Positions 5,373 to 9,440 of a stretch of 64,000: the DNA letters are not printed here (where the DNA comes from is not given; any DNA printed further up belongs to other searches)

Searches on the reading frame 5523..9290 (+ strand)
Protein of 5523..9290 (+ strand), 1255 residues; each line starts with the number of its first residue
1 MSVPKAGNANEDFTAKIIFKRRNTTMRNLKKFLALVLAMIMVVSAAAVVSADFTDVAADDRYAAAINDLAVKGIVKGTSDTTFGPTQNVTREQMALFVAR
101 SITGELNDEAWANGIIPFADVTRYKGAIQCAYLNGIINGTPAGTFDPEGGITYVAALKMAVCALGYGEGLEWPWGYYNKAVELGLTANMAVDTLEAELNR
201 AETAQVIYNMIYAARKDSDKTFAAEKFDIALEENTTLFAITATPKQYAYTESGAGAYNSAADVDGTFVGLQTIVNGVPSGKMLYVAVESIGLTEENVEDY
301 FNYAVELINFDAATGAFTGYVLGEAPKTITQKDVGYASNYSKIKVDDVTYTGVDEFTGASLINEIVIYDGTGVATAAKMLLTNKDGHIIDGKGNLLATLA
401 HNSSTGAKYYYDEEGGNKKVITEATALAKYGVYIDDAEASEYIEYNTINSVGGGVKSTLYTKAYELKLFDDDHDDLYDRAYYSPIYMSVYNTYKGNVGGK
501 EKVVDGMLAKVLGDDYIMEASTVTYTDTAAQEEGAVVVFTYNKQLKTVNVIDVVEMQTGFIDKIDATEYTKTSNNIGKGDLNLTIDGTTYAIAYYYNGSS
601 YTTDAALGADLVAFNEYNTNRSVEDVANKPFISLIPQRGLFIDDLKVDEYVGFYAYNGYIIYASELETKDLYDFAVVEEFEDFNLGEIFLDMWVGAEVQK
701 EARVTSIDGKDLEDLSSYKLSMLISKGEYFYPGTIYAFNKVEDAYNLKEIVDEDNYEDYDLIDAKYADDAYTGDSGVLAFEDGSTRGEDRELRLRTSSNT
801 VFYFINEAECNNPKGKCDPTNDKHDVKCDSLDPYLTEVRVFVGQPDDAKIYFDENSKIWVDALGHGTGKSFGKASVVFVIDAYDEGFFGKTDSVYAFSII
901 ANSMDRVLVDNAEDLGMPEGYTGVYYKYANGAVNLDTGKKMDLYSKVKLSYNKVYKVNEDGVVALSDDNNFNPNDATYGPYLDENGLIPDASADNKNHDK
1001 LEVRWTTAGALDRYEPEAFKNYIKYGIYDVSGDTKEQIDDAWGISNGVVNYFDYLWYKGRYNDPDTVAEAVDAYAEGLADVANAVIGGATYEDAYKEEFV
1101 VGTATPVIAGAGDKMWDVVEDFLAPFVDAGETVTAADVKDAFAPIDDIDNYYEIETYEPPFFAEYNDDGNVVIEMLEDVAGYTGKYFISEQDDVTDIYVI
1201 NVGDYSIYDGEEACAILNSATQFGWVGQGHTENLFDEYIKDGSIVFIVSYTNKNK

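Call 92: search_protein_families(library=pfam, proteins=[window:5523-9290:+], max_evalue=0.0001)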
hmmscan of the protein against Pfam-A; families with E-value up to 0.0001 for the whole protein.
window:5523-9290:+ (1255 aa): 1 family
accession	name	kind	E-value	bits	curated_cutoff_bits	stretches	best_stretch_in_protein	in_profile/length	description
PF00395.25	SLH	-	7.3e-18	64.7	20.8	1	53-95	2-44/44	S-layer homology domain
